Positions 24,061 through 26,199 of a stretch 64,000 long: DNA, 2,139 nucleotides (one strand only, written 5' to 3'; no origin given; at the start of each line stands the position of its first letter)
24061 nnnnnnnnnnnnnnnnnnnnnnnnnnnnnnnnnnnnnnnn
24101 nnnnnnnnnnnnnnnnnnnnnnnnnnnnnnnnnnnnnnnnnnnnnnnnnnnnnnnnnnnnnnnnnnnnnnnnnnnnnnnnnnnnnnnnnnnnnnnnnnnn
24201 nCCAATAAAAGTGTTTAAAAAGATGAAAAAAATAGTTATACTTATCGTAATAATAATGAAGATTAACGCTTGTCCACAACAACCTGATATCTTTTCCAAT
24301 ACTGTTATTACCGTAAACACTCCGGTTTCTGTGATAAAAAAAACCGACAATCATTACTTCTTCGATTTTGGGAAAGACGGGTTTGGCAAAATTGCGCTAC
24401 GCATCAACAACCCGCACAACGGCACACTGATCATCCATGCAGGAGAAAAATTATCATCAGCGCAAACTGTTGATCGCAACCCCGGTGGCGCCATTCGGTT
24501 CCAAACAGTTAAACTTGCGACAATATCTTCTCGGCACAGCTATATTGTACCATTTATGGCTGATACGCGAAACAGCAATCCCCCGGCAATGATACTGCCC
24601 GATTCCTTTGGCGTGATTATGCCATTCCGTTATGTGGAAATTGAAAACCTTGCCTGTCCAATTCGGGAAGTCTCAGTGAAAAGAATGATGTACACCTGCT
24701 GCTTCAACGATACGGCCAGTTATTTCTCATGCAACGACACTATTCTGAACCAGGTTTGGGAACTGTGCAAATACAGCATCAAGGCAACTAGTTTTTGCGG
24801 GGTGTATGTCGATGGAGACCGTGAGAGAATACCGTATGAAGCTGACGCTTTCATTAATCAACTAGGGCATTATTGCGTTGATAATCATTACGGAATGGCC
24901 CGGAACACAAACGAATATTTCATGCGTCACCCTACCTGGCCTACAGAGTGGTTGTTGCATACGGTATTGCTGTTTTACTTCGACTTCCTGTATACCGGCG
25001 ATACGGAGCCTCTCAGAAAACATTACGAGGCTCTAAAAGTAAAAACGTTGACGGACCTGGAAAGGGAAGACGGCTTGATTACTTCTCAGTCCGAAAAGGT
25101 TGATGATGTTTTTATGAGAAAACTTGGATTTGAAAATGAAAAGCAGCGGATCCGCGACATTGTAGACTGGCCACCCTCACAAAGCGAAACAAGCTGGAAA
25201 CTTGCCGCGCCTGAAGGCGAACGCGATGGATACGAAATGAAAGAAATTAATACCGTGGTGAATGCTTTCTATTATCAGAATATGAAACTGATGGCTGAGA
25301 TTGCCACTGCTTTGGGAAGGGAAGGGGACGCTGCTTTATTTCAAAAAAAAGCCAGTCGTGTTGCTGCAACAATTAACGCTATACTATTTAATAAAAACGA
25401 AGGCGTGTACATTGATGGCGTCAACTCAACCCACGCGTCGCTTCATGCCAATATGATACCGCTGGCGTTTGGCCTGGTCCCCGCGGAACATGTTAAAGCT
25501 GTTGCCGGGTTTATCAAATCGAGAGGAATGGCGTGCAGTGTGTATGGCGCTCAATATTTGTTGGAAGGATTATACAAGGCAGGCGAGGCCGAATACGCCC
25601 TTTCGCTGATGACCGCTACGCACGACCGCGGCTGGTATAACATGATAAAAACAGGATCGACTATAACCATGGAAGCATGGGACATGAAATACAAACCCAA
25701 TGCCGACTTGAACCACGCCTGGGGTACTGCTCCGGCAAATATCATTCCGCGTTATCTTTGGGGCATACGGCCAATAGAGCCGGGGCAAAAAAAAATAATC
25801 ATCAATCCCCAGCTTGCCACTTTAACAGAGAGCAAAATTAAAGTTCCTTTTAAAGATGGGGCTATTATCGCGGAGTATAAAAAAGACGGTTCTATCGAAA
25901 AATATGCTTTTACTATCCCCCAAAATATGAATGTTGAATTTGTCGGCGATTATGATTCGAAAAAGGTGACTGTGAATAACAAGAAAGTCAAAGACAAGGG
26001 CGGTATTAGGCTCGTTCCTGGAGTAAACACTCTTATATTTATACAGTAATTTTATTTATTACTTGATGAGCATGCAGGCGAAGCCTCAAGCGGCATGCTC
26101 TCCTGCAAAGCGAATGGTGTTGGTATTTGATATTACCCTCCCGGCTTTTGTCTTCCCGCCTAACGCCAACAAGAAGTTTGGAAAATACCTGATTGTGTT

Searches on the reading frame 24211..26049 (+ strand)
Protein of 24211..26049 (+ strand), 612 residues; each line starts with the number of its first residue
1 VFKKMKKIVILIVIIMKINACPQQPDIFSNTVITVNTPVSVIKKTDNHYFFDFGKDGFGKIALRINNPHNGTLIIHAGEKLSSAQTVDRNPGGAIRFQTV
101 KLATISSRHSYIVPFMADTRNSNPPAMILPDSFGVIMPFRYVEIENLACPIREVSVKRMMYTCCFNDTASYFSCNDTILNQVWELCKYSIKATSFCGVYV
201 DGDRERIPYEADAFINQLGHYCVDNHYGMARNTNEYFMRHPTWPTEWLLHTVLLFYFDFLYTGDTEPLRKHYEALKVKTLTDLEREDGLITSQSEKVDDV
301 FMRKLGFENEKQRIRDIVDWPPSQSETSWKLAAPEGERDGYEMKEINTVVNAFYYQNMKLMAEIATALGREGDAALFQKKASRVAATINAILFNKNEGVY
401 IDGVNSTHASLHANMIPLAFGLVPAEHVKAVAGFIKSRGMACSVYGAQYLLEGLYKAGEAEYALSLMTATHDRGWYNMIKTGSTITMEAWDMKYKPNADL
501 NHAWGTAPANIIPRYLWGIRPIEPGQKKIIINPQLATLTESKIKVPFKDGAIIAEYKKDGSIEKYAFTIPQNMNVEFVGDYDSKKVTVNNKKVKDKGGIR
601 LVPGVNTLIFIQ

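Call 31: search_protein_families(library=pfam, proteins=[window:24211-26049:+], max_evalue=0.001)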
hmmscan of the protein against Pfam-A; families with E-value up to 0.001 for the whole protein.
window:24211-26049:+ (612 aa): 5 families
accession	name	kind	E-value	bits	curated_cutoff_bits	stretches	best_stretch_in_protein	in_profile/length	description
PF17389.8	Bac_rhamnosid6H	-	2.6e-46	158.9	24.5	1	168-515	2-338/339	Bacterial alpha-L-rhamnosidase 6 hairpin glycosidase domain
PF22422.2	MGH1-like_GH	-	6.5e-07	29.7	27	1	349-437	174-266/356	Mannosylglycerate hydrolase MGH1-like glycoside hydrolase domain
PF01204.24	Trehalase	-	1.6e-06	27.8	21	1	343-428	301-391/512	Trehalase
PF17390.7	Bac_rhamnosid_C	-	1.3e-05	25.4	22.1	1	518-578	1-62/78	Bacterial alpha-L-rhamnosidase C-terminal domain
PF05592.18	Bac_rhamnosid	-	0.00014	22.1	22.2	1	43-153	2-93/102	Bacterial alpha-L-rhamnosidase concanavalin-like domain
